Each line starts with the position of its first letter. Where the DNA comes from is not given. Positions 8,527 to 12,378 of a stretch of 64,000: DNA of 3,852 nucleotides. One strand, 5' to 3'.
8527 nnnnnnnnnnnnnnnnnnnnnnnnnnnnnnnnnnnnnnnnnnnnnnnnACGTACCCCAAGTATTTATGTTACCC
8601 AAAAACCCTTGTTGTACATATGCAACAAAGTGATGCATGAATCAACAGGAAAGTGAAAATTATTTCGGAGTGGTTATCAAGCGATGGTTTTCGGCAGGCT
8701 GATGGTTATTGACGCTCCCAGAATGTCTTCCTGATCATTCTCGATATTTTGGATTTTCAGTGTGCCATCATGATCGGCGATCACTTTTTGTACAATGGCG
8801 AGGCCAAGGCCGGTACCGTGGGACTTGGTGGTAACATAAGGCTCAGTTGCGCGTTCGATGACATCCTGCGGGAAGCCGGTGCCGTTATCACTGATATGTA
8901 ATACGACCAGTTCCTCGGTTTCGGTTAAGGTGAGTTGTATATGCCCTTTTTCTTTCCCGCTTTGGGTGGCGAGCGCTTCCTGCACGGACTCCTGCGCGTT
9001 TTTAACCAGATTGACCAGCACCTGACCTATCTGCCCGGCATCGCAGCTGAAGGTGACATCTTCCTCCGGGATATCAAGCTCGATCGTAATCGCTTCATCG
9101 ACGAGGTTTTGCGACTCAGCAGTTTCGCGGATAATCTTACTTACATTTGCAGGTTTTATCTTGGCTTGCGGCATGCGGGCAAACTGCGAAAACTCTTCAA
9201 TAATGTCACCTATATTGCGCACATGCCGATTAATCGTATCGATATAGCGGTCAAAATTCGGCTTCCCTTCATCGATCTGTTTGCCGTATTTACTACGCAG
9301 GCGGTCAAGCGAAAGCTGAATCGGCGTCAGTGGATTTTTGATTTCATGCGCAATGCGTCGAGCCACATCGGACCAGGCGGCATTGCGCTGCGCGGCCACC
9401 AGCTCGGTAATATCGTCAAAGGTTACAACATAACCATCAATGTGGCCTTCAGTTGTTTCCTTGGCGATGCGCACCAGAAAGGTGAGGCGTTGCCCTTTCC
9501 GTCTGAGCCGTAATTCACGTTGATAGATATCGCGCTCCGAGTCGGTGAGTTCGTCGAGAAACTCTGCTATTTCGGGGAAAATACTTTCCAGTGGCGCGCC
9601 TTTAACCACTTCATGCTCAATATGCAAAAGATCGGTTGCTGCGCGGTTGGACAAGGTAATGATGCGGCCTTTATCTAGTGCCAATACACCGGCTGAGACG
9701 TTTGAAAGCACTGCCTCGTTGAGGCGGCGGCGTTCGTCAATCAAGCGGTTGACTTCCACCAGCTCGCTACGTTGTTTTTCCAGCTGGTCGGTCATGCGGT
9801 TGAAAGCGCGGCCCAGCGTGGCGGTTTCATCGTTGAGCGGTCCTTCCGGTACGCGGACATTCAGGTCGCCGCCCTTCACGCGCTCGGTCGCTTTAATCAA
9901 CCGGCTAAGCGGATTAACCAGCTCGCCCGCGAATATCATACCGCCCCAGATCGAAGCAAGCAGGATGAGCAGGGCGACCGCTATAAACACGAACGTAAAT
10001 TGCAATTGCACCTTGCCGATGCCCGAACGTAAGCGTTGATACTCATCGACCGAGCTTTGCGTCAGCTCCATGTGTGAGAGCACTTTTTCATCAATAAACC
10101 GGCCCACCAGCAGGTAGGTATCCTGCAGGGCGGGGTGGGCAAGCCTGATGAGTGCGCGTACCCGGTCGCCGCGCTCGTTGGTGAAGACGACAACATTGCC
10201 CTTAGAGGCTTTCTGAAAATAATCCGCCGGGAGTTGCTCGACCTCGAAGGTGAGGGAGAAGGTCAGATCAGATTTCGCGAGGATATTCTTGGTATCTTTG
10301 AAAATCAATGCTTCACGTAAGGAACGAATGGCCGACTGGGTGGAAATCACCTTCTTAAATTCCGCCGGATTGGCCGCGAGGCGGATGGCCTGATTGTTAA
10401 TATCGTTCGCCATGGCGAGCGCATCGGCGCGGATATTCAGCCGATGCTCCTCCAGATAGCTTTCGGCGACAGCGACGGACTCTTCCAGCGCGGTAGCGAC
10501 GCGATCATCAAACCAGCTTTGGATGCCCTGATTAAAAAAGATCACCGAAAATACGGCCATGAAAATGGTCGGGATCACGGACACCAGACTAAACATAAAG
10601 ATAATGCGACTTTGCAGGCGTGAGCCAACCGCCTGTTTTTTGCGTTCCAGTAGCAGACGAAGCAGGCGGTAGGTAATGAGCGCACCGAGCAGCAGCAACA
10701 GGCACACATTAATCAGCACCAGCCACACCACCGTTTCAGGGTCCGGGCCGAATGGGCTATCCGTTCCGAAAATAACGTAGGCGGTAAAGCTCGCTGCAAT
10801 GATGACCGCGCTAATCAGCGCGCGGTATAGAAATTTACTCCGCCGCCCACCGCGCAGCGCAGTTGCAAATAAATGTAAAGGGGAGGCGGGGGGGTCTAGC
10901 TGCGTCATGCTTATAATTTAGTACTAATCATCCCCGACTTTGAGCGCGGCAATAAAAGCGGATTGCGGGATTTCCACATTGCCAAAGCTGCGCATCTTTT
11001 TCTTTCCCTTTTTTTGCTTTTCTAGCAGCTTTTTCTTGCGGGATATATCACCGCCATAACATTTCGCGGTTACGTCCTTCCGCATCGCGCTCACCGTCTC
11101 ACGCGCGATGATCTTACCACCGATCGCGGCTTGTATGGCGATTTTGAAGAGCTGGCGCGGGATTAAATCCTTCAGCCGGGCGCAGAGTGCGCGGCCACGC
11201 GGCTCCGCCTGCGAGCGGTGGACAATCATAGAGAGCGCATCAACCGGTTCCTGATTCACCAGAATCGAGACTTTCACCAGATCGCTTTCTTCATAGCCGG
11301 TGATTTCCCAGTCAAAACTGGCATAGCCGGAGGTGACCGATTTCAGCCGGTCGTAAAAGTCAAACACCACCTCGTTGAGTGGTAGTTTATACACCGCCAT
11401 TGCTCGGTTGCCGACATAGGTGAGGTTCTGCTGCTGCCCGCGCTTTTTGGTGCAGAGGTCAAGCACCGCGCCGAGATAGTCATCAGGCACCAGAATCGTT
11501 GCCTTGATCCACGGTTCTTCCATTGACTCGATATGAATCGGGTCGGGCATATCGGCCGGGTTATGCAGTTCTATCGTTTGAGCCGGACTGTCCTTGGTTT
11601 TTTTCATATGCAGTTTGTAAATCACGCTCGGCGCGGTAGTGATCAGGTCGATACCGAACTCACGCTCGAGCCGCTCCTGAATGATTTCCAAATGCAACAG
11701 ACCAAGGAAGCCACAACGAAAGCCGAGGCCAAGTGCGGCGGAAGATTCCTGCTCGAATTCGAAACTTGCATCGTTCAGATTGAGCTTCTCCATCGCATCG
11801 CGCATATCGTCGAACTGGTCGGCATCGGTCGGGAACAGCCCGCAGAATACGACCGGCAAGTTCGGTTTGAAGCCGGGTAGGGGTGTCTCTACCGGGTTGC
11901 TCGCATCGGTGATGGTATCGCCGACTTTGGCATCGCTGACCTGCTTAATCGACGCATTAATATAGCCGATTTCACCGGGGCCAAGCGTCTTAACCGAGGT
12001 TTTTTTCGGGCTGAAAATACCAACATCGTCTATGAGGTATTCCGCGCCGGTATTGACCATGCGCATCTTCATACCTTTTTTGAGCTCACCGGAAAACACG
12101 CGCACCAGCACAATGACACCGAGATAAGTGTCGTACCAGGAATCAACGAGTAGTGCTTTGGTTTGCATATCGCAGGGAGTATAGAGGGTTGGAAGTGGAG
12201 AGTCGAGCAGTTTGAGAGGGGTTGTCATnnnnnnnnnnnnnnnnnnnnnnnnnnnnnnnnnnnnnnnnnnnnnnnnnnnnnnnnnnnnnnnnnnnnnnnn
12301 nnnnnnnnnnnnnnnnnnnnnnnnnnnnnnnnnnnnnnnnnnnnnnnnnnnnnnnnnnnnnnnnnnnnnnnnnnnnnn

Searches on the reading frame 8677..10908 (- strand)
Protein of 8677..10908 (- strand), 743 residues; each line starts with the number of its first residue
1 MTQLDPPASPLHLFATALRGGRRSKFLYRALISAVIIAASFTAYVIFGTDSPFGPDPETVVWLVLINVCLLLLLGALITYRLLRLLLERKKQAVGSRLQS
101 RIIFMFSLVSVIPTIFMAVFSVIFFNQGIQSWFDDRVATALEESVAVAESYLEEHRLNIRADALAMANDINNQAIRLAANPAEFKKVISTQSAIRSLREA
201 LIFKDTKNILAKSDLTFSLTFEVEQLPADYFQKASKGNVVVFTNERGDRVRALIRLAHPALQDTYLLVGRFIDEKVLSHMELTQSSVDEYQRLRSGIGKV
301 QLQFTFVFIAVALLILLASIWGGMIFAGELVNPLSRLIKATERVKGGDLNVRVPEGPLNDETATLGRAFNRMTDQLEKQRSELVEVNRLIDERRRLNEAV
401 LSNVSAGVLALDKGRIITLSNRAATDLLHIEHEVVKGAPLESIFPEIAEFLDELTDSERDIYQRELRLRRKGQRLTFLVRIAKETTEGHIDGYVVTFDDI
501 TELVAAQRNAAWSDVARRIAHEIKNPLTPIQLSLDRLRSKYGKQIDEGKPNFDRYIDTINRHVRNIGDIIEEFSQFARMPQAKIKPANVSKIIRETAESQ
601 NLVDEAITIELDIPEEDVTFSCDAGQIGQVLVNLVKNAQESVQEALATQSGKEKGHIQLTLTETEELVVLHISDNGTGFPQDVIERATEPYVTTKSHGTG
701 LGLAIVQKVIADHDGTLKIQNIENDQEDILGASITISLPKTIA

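Call 35: search_protein_families(library=pfam, proteins=[window:8677-10908:-], max_evalue=0.001)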
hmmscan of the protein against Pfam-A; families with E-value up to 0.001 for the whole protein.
window:8677-10908:- (743 aa): 13 families
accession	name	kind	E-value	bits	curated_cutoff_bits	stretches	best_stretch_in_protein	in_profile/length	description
PF19312.4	NtrY_N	-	8.6e-36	124.2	23.2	1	33-314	9-291/291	NtrY N-terminal region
PF02518.31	HATPase_c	-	1.3e-18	67.9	26.4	1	623-741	2-110/111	Histidine kinase-, DNA gyrase B-, and HSP90-like ATPase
PF00672.30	HAMP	-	2.1e-13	50.8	25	1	326-377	2-52/53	HAMP domain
PF00512.31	HisKA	-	8.1e-12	45.5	26.9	1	513-579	3-63/66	His Kinase A (phospho-acceptor) domain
PF13426.13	PAS_9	-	5.7e-07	30.2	27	1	411-502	8-103/103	PAS domain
PF08448.16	PAS_4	-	1.6e-06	28.7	23.1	1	401-504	1-109/110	PAS fold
PF00989.32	PAS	-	2.1e-06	28.1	22.6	1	398-500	4-113/113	PAS fold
PF12860.13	PAS_7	-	2.7e-06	28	27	1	401-507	1-114/115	PAS fold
PF14501.12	HATPase_c_5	-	9.6e-06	25.9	22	1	628-723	7-92/102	GHKL domain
PF13596.12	PAS_10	-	1e-05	26.6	22.1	1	399-501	3-106/106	PAS domain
PF13581.12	HATPase_c_2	-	5.1e-05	23.7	27.4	1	650-712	49-111/127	Histidine kinase-like ATPase domain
PF13858.11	DUF4199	-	9.7e-05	23.3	32.3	1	30-158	3-122/165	Protein of unknown function (DUF4199)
PF13188.13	PAS_8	-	0.00091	19.5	21.8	0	398-455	4-58/65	PAS domain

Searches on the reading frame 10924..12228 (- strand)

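Call 35: search_protein_families(library=pfam, proteins=[window:10924-12228:-], max_evalue=0.001)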
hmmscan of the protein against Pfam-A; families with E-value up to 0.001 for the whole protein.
window:10924-12228:- (434 aa): 5 families
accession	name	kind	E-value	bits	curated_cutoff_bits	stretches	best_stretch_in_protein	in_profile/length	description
PF06421.17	LepA_C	-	7.2e-52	174.5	29.7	1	324-430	1-107/107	GTP-binding protein LepA C-terminus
PF00679.30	EFG_C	-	3.4e-21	75.5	27.9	1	236-320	2-86/89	Elongation factor G C-terminus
PF03144.31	GTP_EFTU_D2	-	2.1e-12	47.7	30.3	1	37-107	1-73/73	Elongation factor Tu domain 2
PF14492.12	EFG_III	-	1.6e-06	28.5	27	1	125-197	4-73/75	Elongation Factor G, domain III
PF22042.2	EF-G_D2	-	2.2e-05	24.9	27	1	26-107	5-82/84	Elongation factor G domain 2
